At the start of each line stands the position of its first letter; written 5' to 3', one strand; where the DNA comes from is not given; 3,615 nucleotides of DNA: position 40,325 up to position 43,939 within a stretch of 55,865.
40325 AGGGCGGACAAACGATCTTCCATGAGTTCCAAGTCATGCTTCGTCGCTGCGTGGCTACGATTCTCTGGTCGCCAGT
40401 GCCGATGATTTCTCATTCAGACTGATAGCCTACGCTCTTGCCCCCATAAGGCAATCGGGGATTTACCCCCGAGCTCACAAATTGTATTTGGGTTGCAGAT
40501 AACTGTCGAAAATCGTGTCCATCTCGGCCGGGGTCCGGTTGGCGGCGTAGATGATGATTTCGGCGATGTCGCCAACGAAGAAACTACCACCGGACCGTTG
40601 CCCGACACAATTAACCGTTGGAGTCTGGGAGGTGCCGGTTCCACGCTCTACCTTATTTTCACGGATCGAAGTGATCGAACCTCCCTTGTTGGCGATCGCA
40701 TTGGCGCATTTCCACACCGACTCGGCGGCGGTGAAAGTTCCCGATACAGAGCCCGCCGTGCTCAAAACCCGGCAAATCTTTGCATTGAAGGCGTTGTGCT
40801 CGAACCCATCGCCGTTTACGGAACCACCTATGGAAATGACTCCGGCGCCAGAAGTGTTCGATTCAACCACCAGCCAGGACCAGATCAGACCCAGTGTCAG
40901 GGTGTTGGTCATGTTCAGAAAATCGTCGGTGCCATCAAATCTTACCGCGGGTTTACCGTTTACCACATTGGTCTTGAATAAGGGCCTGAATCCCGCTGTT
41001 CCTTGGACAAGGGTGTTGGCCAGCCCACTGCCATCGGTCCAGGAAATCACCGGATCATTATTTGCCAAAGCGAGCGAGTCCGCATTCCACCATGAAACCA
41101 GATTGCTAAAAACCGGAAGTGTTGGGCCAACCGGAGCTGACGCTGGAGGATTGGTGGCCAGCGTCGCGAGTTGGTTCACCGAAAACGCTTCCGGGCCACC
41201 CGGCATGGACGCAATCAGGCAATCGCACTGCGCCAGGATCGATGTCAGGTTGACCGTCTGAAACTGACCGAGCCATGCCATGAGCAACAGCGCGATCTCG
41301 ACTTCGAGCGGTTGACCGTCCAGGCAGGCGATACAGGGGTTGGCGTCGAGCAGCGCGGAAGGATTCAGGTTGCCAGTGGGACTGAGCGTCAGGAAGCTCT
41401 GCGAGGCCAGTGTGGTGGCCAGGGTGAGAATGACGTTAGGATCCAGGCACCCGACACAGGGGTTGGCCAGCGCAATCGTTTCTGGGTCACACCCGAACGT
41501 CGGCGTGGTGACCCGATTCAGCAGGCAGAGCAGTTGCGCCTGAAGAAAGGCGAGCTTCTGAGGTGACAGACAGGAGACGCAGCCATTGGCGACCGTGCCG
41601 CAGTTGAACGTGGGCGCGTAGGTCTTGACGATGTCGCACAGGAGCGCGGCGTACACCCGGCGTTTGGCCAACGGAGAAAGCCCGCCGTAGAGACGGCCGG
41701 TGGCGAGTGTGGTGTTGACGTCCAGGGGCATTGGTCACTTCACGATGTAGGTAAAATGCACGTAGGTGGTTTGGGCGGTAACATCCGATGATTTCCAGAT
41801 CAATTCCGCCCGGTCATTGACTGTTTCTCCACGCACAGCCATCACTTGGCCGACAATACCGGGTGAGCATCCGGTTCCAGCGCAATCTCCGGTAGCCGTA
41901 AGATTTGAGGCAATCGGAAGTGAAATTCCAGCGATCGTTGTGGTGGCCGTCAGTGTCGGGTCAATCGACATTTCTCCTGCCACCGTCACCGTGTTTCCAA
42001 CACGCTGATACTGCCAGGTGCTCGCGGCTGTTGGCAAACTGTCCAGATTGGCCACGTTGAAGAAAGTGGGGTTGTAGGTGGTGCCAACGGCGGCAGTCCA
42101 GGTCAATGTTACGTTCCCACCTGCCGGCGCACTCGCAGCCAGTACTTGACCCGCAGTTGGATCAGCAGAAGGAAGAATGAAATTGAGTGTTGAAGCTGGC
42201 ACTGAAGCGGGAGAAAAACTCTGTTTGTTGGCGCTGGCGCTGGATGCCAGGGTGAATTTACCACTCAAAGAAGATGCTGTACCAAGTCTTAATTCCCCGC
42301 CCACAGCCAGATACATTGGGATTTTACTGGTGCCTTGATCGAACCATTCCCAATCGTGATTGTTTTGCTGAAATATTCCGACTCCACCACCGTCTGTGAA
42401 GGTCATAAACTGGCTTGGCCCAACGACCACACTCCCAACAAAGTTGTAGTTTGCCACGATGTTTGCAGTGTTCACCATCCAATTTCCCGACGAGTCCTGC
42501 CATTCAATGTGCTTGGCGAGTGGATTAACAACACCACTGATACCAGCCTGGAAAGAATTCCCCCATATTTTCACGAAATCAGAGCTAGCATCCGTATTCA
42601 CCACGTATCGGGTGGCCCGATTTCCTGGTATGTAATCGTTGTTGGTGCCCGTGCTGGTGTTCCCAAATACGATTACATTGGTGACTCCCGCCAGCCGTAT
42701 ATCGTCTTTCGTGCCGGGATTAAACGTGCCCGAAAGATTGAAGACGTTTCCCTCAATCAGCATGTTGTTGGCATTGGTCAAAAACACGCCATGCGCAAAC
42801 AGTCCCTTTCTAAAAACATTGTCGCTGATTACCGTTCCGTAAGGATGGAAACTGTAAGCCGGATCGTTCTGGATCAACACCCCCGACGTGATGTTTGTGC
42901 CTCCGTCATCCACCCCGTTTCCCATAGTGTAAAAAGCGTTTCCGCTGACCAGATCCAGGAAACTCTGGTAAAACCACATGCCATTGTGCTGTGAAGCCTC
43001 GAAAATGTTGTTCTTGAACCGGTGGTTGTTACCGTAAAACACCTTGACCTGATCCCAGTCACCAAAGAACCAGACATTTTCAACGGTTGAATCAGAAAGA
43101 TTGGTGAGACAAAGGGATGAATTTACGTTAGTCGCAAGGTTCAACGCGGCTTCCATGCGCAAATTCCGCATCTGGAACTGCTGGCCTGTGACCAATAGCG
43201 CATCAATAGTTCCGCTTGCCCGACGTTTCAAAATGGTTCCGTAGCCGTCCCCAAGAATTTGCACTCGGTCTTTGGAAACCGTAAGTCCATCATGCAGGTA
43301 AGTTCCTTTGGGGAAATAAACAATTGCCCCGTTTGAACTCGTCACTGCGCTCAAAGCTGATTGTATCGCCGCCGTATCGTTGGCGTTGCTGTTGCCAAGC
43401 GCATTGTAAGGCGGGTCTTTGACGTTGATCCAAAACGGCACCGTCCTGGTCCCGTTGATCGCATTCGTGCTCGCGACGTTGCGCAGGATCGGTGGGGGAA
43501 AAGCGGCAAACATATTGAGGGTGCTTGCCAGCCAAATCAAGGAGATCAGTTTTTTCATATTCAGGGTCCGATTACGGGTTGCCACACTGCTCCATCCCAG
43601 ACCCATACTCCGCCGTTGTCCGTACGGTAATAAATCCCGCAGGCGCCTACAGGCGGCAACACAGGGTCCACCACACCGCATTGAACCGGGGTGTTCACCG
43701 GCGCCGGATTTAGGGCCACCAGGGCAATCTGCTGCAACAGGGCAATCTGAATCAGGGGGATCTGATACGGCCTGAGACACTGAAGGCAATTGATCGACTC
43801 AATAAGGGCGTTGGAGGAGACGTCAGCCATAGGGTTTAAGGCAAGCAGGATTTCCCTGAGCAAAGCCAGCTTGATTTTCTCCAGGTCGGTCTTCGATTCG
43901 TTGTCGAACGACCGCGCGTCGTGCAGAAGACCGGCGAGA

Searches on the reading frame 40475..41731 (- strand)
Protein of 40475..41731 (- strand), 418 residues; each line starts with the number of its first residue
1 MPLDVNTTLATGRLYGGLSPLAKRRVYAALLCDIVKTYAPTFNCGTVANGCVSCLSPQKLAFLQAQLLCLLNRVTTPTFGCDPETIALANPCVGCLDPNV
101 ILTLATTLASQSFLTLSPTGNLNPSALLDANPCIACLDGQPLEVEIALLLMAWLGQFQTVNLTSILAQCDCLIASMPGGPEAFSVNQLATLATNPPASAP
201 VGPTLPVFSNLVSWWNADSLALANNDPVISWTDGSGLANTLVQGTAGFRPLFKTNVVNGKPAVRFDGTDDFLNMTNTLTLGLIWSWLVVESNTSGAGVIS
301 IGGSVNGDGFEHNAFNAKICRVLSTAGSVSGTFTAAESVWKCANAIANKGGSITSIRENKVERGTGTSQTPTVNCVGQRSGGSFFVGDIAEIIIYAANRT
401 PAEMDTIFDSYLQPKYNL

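Call 15: search_protein_families(library=phrogs, proteins=[window:40475-41731:-], max_evalue=0.00001)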
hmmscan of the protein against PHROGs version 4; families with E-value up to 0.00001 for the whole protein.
window:40475-41731:- (418 aa): 1 family
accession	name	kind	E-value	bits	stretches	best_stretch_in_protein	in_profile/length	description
phrog_10356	-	head and packaging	5e-13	49.1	1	209-417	386-623/852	virion structural protein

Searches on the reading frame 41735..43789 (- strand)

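Call 15: search_protein_families(library=phrogs, proteins=[window:41735-43789:-], max_evalue=0.00001)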
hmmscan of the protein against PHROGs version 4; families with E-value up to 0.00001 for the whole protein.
window:41735-43789:- (684 aa): 2 families
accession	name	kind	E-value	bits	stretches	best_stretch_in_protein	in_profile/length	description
phrog_2234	-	tail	3.6e-08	33.5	1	123-198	188-257/757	tail spike protein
phrog_7458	-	tail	1.2e-06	28.2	0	122-187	122-188/732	tail spike protein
